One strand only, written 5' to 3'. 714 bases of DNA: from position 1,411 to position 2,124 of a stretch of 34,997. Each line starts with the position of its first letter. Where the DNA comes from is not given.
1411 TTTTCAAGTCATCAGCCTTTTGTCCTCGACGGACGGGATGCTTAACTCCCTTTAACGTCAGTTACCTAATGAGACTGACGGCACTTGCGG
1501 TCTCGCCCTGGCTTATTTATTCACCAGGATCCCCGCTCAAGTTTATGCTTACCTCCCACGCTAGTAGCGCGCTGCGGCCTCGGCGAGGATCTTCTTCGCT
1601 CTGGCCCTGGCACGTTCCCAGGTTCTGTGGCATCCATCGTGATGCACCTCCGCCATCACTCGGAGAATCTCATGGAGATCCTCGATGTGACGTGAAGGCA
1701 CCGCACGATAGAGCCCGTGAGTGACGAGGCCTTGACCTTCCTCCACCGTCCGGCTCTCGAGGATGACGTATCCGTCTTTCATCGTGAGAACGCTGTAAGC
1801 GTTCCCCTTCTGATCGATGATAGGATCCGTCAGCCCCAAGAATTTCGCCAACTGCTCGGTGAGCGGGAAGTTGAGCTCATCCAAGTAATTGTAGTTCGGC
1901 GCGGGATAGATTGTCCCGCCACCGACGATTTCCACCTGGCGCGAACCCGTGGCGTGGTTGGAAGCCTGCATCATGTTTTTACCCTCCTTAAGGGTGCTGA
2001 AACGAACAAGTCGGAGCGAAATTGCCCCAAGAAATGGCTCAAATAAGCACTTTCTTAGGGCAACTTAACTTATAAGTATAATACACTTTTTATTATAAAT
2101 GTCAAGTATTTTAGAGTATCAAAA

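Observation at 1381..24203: Four compositionally foreign, SD-led single-gene cassettes scattered through intergenic spacers of an SD-less host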

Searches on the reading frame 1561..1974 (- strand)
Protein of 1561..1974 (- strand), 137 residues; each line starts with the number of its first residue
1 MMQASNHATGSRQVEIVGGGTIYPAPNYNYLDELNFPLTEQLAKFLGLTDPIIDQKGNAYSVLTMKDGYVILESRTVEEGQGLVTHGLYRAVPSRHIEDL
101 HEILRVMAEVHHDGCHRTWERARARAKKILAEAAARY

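Call 14: search_protein_families(library=pfam, proteins=[window:1561-1974:-], max_evalue=1)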
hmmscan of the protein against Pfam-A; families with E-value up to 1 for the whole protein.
window:1561-1974:- (137 aa): 0 families

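Call 15: search_protein_families(library=phrogs, proteins=[window:1561-1974:-], max_evalue=1)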
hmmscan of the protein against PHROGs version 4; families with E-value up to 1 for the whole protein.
window:1561-1974:- (137 aa): 1 family
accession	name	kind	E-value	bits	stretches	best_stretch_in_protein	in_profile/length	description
phrog_34144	-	unknown function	0.083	14.2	1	44-72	6-34/63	-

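Call 16: list_cluster_members(proteins=[window:1561-1974:-, window:5908-6285:-, window:8301-8642:+, window:23917-24147:-, window:2167-3144:-, window:6346-7212:-, window:7251-8240:+, window:8711-9712:-])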
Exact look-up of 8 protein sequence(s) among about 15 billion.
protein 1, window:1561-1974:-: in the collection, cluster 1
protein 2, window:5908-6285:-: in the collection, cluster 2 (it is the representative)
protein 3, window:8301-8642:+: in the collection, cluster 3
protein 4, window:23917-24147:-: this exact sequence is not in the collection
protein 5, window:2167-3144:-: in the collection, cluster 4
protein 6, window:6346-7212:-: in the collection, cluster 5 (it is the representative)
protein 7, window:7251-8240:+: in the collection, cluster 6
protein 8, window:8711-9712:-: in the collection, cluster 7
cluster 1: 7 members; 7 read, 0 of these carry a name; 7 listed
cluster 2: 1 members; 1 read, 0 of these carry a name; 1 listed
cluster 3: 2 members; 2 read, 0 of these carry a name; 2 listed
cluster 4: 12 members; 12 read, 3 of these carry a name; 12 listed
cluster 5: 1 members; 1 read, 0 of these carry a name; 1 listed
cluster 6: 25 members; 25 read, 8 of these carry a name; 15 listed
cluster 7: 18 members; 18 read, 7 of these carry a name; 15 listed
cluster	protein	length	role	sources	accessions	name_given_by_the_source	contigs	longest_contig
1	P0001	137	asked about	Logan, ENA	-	-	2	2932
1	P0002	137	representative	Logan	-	-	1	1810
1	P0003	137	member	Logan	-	-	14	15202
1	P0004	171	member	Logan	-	-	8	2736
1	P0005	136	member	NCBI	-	-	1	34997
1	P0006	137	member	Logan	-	-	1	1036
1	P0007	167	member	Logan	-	-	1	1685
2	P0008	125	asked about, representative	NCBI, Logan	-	-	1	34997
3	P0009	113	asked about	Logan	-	-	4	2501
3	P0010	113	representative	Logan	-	-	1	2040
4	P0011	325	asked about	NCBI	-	-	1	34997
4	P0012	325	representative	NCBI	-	-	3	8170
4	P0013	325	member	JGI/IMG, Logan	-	peptide chain release factor 1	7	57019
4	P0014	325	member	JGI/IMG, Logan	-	peptide chain release factor 1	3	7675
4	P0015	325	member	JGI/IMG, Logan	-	peptide chain release factor 1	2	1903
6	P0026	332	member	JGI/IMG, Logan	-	sugar/nucleoside kinase (ribokinase family)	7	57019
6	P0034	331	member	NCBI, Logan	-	-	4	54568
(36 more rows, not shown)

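Call 17: find_encoding_contigs(protein=P0003, flank=10000, max_places=10)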
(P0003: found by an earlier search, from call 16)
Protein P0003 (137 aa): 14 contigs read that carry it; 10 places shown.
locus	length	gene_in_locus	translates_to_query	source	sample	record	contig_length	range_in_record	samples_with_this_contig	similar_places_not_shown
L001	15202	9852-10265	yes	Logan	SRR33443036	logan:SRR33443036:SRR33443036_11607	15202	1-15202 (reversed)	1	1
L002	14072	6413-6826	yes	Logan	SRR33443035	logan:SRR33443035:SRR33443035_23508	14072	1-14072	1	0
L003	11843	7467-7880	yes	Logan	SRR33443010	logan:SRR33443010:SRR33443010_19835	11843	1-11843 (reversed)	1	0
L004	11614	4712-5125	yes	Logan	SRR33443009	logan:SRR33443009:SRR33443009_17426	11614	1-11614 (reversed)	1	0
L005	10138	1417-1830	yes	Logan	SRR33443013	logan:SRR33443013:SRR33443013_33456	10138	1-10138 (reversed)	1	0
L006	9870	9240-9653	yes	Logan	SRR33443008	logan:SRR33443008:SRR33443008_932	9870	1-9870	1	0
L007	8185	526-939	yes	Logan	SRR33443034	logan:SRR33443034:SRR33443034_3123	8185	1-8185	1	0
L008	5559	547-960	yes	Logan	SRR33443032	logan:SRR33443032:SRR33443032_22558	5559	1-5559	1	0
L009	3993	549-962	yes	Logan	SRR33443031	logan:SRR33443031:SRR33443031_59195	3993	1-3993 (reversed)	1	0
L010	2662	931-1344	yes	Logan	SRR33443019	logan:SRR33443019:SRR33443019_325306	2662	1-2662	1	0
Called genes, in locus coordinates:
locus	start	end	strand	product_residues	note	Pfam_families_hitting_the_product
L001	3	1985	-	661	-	?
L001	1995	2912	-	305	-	PF00266:Aminotran_5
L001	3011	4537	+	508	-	PF00009:GTP_EFTU, PF01926:MMR_HSR1, PF22042:EF-G_D2, PF11987:IF-2, PF03144:GTP_EFTU_D2 (weak)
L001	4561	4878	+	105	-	PF02033:RBFA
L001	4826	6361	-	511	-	PF13424:TPR_12 (faint), PF00515:TPR_1 (faint), PF07719:TPR_2 (faint), PF07721:TPR_4 (faint), PF13176:TPR_7 (faint), PF13374:TPR_10 (faint)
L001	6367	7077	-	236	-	PF18916:Lycopene_cyc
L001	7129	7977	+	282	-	PF10118:Metal_hydrol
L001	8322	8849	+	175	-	PF00406:ADK (faint), PF13238:AAA_18 (weak)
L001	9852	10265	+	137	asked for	-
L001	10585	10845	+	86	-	-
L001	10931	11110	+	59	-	-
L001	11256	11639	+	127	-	-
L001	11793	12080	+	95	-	-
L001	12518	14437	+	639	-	PF08206:OB_RNB (faint), PF17849:OB_Dis3, PF17876:CSD2, PF00773:RNB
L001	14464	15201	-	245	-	?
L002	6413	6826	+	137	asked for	-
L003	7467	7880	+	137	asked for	-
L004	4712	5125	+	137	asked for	-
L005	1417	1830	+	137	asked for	-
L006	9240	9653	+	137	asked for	-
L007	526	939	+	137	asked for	-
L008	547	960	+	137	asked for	-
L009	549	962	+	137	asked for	-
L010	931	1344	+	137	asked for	-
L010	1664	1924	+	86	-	-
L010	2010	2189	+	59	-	-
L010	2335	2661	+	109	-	?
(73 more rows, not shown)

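Call 19: find_encoding_contigs(protein=P0026, flank=10000, max_places=4)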
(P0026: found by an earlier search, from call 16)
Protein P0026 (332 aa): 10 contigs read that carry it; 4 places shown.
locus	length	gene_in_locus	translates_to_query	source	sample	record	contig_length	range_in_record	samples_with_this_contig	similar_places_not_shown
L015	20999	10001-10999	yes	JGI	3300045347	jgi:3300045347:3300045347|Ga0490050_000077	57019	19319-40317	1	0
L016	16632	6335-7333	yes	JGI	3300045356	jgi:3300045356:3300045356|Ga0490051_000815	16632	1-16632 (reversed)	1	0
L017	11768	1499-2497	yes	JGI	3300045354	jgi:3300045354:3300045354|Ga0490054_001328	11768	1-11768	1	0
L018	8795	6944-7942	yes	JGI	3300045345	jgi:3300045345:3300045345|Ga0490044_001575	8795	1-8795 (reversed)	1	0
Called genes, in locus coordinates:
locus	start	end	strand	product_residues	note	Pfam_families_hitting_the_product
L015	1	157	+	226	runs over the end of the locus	-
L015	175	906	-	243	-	-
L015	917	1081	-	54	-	-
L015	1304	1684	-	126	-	-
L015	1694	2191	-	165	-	PF00889:EF_TS, PF25025:EF-Ts_N (weak)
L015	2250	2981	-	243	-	PF00318:Ribosomal_S2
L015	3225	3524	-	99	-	-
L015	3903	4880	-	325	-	PF03462:PCRF, PF00472:RF-1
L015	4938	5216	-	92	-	PF01197:Ribosomal_L31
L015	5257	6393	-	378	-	PF01757:Acyl_transf_3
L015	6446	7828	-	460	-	PF13406:SLT_2 (weak)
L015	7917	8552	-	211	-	PF01386:Ribosomal_L25p, PF14693:Ribosomal_TL5_C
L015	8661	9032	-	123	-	-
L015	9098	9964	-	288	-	PF01116:F_bP_aldolase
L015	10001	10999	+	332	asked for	PF00294:PfkB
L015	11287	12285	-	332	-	PF02779:Transket_pyr, PF02780:Transketolase_C, PF22613:Transketolase_C_1 (weak), PF17147:PFOR_II (weak)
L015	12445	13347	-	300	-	PF13292:DXP_synthase_N, PF00456:Transketolase_N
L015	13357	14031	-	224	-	PF00834:Ribul_P_3_epim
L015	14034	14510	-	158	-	-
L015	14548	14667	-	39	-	-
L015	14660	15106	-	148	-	PF02502:LacAB_rpiB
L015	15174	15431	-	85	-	-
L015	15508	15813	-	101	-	-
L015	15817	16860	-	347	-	PF00044:Gp_dh_N, PF02800:Gp_dh_C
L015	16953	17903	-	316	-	-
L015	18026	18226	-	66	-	-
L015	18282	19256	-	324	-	PF00268:Ribonuc_red_sm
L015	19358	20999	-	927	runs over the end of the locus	PF03477:ATP-cone, PF00317:Ribonuc_red_lgN, PF02867:Ribonuc_red_lgC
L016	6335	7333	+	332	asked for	PF00294:PfkB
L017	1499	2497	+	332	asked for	PF00294:PfkB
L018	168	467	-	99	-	-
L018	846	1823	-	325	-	PF03462:PCRF, PF00472:RF-1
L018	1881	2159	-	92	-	PF01197:Ribosomal_L31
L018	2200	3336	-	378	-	PF01757:Acyl_transf_3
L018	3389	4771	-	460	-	PF13406:SLT_2 (weak)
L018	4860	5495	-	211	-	PF01386:Ribosomal_L25p, PF14693:Ribosomal_TL5_C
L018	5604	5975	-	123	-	-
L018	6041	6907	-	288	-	PF01116:F_bP_aldolase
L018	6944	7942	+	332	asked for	PF00294:PfkB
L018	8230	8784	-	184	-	PF22613:Transketolase_C_1, PF02780:Transketolase_C, PF17147:PFOR_II (weak)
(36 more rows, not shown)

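Call 20: find_encoding_contigs(protein=P0034, flank=10000, max_places=4)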
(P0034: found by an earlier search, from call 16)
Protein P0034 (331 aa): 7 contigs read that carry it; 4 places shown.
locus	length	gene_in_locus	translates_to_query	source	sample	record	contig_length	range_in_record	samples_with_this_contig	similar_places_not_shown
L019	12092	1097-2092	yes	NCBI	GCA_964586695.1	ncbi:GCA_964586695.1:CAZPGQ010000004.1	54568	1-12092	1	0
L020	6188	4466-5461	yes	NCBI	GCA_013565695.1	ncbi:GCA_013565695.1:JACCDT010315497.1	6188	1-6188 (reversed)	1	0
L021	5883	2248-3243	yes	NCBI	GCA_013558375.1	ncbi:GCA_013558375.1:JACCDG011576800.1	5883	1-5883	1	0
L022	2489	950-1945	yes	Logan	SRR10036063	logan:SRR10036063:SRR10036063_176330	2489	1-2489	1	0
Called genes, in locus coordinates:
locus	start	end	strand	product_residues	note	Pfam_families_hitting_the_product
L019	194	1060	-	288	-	PF01116:F_bP_aldolase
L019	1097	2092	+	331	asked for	PF00294:PfkB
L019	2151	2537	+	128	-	-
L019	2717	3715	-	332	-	PF02779:Transket_pyr, PF02780:Transketolase_C, PF22613:Transketolase_C_1 (weak), PF17147:PFOR_II (weak)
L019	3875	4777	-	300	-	PF13292:DXP_synthase_N, PF00456:Transketolase_N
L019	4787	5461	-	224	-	PF00834:Ribul_P_3_epim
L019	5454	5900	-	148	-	PF02502:LacAB_rpiB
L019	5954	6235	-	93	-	-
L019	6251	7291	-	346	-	PF00044:Gp_dh_N, PF02800:Gp_dh_C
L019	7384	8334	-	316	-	-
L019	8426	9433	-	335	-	PF00268:Ribonuc_red_sm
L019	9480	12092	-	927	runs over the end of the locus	PF03477:ATP-cone, PF00317:Ribonuc_red_lgN, PF02867:Ribonuc_red_lgC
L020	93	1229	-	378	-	PF01757:Acyl_transf_3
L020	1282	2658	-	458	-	PF13406:SLT_2 (weak)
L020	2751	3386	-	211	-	PF01386:Ribosomal_L25p, PF14693:Ribosomal_TL5_C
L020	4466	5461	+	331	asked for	PF00294:PfkB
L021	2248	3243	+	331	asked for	PF00294:PfkB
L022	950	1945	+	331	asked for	PF00294:PfkB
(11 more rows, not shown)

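Call 28: search_dna_similar(query=window:1561-1974:-, collection=phages, mode=protein, max_evalue=0.1)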
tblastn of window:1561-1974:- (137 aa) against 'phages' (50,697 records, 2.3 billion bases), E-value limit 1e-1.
No match.

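Call 55: find_related_loci(query=window:1561-1974:-, collection=viral_contigs, flank=8000)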
Query window:1561-1974:- (137 aa) in viral_contigs; peptide patterns used: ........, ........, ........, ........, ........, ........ (x = any residue, [..] = any of these).
6 stretches matched a pattern, but none encodes a relative of the query by tblastn (E <= 1e-3).

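Call 62: find_encoding_contigs(protein=window:1561-1974:-, flank=5000, max_places=6)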
Protein window:1561-1974:- (137 aa): 3 contigs read that carry it; 3 places shown.
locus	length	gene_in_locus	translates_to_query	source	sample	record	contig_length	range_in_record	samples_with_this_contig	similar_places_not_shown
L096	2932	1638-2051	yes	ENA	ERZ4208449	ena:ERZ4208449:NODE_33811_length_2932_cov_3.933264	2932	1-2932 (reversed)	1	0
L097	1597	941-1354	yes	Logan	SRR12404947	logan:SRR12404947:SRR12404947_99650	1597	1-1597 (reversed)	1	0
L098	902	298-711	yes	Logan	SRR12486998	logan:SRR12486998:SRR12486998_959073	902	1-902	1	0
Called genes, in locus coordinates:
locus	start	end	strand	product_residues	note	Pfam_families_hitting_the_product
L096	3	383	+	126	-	?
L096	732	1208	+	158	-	-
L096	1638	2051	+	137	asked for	-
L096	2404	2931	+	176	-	?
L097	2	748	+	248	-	?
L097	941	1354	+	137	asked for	-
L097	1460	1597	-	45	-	?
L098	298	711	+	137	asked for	-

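Call 66: search_protein_representatives(protein=window:1561-1974:-)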
Query: 137 residues. Proteins with E-value up to 0.001 (for the whole library): 1; up to 1e-10: 1; up to 1e-30: 1. The best 1 are listed.
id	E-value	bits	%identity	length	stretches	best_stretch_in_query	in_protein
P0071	3.1e-56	205.2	73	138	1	4-137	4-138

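Call 67: search_protein_families(library=padloc, proteins=[window:1561-1974:-, L015:3225-3524:-, L096:732-1208:+], max_evalue=1)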
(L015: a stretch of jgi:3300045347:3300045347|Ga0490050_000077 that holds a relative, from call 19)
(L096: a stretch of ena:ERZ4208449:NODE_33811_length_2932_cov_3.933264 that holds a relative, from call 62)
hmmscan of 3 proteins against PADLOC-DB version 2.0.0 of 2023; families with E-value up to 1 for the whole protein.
window:1561-1974:- (137 aa): 0 families

L015:3225-3524:- (99 aa): 0 families

L096:732-1208:+ (158 aa): 0 families

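Call 68: search_protein_families(library=pfam, proteins=[L015:3225-3524:-, L096:732-1208:+, L001:10585-10845:+, L001:10931-11110:+, L001:11256-11639:+, L001:11793-12080:+], max_evalue=0.1)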
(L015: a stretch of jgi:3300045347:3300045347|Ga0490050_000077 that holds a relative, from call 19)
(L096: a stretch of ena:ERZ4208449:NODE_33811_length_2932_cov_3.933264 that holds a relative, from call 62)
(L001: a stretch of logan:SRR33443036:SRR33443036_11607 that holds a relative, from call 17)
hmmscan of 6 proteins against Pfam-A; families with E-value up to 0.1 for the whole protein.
L015:3225-3524:- (99 aa): 0 families

L096:732-1208:+ (158 aa): 0 families

L001:10585-10845:+ (86 aa): 0 families

L001:10931-11110:+ (59 aa): 0 families

L001:11256-11639:+ (127 aa): 2 families
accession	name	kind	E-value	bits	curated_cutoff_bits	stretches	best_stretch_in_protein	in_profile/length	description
PF03176.21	MMPL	-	0.0072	15.7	20.5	1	55-93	261-299/333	MMPL family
PF17369.7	DUF5391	-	0.043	14.4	25.7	1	8-88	8-89/135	Family of unknown function (DUF5391)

L001:11793-12080:+ (95 aa): 1 family
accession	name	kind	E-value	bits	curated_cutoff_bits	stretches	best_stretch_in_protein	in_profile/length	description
PF07966.17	A1_Propeptide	-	0.067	13.6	20.5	0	38-55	6-23/27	A1 Propeptide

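Call 69: find_homologous_proteins(query=L001:3011-4537:+, max_evalue=1e-30)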
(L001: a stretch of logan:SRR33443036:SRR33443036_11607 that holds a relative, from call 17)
Query L001:3011-4537:+ (508 aa): 7996 proteins with E <= 1e-30 among 8000 candidates; the best 120 are listed.
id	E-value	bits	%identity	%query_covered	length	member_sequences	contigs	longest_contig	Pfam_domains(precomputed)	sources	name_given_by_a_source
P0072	0.0e+0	1075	100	100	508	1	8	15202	PF01926.30,PF11987.14,PF00009.34,PF03144.32,PF22042.3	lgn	-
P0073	3.2e-237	806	75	98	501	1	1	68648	PF01926.30,PF11987.14,PF00009.34,PF22042.3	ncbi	-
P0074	6.1e-237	805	75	99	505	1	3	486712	PF01926.30,PF11987.14,PF00009.34,PF22042.3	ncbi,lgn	-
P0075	1.2e-233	794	75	99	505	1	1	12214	PF01926.30,PF11987.14,PF00009.34,PF22042.3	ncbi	-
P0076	1.7e-230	784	74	98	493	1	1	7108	PF01926.30,PF11987.14,PF00009.34,PF00071.29,PF22042.3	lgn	-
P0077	1.5e-229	781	73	98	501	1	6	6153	PF01926.30,PF11987.14,PF00009.34,PF22042.3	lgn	-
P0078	3.3e-229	780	74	98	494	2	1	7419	PF01926.30,PF11987.14,PF00009.34,PF22042.3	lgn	-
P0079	4.9e-229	779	72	98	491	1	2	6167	PF01926.30,PF11987.14,PF00009.34,PF22042.3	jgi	jgi:translation initiation factor IF-2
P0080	8.2e-228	775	73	98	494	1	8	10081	PF01926.30,PF11987.14,PF00009.34,PF22042.3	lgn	-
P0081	8.7e-228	775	73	98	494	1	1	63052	PF01926.30,PF11987.14,PF00009.34,PF22042.3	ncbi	-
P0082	1.6e-227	774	71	100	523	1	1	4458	PF01926.30,PF11987.14,PF00009.34,PF00071.29,PF22042.3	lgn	-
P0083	4.2e-227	773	72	98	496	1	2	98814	PF01926.30,PF11987.14,PF00009.34,PF22042.3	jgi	jgi:translation initiation factor IF-2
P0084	2.3e-226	770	72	98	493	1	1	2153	PF01926.30,PF11987.14,PF00009.34,PF22042.3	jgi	jgi:translation initiation factor IF-2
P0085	4.9e-226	769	72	98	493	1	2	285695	PF01926.30,PF11987.14,PF00009.34,PF22042.3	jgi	jgi:translation initiation factor IF-2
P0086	3.0e-225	766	71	100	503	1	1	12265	PF01926.30,PF11987.14,PF00009.34,PF22042.3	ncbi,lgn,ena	-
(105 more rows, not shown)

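Call 81: find_encoding_contigs(protein=P0071, flank=8000, max_places=5)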
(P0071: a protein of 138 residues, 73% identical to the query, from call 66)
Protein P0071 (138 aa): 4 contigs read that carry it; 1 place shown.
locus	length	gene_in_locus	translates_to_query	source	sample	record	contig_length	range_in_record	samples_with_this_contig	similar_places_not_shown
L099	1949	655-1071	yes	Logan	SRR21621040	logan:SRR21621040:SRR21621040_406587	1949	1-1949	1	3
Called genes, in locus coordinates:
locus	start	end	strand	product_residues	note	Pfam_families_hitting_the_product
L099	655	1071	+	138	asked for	-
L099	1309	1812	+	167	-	-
